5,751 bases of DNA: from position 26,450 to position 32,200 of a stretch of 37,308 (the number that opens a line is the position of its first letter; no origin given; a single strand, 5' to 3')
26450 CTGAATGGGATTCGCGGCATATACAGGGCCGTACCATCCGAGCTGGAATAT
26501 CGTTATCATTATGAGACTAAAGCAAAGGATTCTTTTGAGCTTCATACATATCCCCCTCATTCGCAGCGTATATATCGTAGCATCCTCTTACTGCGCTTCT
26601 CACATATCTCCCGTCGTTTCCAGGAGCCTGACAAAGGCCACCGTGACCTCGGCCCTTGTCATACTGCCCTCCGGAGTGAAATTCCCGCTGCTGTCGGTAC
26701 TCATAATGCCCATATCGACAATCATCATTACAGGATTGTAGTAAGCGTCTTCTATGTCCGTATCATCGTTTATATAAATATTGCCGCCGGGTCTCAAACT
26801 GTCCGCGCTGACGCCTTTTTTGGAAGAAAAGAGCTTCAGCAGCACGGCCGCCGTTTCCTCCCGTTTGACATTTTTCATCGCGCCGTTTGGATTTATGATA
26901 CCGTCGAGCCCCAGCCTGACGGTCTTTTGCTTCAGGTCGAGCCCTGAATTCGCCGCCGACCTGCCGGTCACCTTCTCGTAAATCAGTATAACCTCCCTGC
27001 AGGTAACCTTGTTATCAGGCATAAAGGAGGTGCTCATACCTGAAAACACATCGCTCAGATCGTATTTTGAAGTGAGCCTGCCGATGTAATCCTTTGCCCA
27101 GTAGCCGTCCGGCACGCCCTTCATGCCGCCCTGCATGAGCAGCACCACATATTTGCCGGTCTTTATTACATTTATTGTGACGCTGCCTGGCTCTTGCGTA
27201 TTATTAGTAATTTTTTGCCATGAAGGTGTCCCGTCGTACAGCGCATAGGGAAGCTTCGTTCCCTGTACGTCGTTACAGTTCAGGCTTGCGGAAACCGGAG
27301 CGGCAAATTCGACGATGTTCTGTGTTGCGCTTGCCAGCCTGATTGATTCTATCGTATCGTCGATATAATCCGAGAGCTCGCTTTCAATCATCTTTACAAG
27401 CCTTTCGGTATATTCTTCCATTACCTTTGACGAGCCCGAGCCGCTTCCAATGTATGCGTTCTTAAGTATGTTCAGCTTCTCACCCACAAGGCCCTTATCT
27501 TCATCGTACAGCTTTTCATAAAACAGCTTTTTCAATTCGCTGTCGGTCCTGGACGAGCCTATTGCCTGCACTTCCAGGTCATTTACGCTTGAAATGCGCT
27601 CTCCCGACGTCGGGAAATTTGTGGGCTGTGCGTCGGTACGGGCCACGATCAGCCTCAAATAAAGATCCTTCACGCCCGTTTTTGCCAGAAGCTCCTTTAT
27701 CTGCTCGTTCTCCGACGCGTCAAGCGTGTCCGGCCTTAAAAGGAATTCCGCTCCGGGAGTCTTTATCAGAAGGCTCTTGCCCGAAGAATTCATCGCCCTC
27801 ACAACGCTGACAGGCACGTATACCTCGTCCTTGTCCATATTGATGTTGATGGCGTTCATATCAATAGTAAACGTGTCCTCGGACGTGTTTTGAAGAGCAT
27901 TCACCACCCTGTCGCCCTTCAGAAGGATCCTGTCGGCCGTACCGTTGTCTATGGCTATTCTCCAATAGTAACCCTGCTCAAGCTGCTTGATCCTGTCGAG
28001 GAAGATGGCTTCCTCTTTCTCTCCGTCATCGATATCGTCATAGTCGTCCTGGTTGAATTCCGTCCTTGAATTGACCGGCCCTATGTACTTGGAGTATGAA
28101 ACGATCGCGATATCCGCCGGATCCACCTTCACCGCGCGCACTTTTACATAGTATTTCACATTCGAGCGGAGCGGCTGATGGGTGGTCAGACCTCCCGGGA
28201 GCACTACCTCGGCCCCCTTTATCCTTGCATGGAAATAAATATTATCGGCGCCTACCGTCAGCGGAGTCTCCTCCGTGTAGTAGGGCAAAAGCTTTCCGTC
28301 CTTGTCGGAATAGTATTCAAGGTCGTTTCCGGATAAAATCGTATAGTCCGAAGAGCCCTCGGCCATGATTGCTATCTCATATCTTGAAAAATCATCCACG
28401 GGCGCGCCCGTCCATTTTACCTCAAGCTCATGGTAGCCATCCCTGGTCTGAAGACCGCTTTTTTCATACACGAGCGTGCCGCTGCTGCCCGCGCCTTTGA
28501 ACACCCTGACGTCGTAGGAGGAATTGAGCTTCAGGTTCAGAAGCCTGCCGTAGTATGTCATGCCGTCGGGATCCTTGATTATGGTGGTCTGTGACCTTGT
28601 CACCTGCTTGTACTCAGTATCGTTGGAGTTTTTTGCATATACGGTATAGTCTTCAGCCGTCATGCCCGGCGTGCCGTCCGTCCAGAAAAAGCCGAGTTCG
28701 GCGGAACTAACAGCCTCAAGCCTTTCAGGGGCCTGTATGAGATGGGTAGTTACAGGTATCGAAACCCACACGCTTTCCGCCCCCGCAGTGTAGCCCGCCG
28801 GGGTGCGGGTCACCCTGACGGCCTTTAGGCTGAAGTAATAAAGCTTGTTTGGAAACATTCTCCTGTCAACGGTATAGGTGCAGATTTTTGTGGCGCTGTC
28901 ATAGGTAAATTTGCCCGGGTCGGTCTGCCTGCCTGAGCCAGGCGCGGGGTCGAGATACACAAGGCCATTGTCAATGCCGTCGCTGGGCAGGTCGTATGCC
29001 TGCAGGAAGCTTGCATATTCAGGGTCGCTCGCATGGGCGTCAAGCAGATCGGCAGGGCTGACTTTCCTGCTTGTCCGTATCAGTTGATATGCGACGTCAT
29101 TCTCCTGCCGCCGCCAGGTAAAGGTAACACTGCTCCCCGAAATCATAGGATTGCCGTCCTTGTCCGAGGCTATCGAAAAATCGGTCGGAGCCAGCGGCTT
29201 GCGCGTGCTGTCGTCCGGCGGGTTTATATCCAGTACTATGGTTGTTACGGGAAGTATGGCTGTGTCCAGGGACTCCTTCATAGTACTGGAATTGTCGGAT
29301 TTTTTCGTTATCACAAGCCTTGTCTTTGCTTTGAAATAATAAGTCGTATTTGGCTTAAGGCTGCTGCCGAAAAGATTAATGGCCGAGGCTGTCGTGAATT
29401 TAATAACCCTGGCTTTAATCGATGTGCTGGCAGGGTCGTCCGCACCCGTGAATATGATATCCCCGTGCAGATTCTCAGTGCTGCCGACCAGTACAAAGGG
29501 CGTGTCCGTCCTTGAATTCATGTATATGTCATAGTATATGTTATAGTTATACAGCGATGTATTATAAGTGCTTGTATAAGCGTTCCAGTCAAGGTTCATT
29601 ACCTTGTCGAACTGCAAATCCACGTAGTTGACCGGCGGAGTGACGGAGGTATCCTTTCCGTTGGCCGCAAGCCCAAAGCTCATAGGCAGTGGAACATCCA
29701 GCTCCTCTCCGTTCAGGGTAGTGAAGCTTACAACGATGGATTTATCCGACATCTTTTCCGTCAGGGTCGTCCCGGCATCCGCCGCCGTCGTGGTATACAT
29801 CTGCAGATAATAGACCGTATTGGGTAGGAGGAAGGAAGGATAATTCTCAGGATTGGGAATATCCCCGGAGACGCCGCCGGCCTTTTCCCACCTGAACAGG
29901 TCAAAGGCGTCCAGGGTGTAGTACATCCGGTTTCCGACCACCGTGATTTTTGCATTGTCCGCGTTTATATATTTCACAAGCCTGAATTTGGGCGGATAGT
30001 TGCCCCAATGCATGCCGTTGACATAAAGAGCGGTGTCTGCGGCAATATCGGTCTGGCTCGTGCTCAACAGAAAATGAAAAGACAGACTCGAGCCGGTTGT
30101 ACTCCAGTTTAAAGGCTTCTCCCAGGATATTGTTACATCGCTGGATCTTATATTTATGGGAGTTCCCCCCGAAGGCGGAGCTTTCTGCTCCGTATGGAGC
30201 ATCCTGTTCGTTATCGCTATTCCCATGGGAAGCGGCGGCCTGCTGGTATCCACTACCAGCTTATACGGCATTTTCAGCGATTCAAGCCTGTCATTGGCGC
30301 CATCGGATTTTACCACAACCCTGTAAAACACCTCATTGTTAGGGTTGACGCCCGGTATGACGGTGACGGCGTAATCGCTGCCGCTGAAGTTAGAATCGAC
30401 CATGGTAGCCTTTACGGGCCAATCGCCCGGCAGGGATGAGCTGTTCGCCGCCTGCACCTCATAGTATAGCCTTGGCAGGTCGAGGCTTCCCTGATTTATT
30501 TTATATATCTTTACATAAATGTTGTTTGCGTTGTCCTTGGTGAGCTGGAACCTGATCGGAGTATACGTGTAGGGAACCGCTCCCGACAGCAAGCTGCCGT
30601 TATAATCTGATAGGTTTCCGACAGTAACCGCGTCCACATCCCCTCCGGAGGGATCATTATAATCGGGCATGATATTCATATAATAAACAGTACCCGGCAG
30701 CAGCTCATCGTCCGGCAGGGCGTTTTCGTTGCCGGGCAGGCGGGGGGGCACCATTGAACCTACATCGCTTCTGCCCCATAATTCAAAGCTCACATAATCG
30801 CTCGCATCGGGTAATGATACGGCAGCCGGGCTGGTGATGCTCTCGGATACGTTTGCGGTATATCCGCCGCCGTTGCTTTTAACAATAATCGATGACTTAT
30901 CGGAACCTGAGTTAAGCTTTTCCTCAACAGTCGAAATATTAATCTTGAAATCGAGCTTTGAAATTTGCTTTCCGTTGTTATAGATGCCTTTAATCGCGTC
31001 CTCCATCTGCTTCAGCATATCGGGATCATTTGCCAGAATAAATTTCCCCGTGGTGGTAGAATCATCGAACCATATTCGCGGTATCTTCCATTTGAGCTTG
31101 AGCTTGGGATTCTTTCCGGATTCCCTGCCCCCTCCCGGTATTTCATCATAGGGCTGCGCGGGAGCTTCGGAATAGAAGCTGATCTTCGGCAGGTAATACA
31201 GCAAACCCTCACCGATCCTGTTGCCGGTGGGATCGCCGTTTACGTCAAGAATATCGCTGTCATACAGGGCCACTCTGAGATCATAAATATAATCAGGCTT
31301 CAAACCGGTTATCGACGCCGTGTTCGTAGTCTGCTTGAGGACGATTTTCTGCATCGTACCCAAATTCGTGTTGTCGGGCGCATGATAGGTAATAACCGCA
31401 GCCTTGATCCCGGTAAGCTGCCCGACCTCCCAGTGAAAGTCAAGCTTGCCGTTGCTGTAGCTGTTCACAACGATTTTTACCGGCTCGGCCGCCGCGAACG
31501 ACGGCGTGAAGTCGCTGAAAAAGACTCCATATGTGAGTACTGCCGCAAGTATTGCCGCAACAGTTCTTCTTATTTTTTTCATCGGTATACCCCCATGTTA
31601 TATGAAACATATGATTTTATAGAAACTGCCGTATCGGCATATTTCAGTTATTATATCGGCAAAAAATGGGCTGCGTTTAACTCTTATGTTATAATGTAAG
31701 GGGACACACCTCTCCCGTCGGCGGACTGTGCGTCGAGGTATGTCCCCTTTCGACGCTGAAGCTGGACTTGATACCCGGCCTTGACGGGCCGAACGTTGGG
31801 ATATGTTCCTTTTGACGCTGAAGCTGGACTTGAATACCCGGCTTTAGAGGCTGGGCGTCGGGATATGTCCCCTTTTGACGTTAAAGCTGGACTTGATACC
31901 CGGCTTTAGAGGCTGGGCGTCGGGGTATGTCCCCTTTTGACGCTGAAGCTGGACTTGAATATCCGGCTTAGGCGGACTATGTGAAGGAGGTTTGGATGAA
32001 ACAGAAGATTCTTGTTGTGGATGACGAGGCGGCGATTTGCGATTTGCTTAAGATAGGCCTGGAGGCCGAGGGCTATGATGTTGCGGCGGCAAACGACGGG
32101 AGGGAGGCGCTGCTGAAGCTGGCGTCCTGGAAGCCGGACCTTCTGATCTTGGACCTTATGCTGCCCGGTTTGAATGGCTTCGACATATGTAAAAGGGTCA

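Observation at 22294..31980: Arrays 2 and 3 form >280-bp inverted arms, heads inward, around the 9-kb giant surface-protein gene pair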

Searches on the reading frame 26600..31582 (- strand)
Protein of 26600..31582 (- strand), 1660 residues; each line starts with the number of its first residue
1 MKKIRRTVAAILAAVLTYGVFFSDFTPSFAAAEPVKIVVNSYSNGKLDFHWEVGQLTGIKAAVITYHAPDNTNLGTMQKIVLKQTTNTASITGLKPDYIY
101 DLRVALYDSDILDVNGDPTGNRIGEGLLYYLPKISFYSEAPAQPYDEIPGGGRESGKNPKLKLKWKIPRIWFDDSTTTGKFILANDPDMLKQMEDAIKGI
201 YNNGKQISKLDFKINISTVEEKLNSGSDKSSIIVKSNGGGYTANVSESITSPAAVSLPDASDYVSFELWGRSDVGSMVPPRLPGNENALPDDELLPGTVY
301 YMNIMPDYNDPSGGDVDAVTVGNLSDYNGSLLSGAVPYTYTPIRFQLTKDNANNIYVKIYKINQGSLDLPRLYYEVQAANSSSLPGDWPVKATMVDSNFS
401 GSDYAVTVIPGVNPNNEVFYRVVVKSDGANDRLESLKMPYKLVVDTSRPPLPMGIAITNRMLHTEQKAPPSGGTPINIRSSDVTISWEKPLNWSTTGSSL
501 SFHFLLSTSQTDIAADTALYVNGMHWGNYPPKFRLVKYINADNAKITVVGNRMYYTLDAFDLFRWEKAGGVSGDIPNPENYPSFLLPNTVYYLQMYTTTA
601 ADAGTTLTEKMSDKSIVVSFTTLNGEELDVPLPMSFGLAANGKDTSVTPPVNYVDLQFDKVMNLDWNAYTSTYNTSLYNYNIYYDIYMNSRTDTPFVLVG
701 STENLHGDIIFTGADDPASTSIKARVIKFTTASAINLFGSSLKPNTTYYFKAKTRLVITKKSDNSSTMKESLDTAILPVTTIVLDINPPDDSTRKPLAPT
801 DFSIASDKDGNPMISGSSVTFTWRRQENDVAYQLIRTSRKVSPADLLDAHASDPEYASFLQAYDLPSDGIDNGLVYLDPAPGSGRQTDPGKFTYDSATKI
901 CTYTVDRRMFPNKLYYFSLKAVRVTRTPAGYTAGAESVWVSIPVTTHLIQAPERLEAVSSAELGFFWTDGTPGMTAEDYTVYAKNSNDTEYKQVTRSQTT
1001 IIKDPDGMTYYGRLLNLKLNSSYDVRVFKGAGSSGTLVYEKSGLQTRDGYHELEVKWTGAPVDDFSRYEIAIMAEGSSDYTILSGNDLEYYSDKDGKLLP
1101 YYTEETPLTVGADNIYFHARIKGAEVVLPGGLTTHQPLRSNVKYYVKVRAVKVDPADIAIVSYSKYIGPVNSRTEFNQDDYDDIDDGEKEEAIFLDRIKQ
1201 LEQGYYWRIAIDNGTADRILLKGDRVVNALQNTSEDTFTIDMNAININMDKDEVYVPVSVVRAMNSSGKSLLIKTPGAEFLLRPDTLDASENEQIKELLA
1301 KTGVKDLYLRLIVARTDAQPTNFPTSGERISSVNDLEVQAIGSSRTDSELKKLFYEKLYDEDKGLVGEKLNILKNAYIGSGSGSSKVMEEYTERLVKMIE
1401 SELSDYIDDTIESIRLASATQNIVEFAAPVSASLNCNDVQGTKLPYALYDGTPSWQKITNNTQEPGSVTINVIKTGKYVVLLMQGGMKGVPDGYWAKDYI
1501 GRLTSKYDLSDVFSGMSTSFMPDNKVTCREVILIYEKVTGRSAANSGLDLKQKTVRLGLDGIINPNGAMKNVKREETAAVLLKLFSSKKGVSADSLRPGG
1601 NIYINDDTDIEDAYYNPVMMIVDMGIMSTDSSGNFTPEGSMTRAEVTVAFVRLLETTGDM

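Call 9: search_protein_families(library=pfam, proteins=[window:26600-31582:-])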
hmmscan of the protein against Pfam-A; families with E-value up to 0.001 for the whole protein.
window:26600-31582:- (1660 aa): 2 families
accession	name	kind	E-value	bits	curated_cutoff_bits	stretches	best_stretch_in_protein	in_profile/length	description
PF00395.25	SLH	-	1.9e-07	31.4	20.8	1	1608-1646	5-43/44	S-layer homology domain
PF00041.27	fn3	-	8.5e-05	23.1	25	0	47-107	16-69/84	Fibronectin type III domain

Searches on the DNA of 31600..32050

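Call 11: search_rna_families(source=window, start=31600, end=32050, threshold=evalue, max_evalue=10)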
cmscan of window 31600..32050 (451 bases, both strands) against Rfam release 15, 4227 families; matches with E-value up to 10: 1.
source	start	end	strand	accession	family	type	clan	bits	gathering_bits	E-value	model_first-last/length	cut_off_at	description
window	31762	31795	+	RF03163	c4-a1b1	Gene; antisense;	CL00128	12.9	46.7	1.4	1-53/53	no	a1, b1 targets of C4 antisense RNA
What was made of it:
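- On Known structured RNA family (Rfam 15): Only one chance-level hit (E = 1.4) at E <= 10 (call 11).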
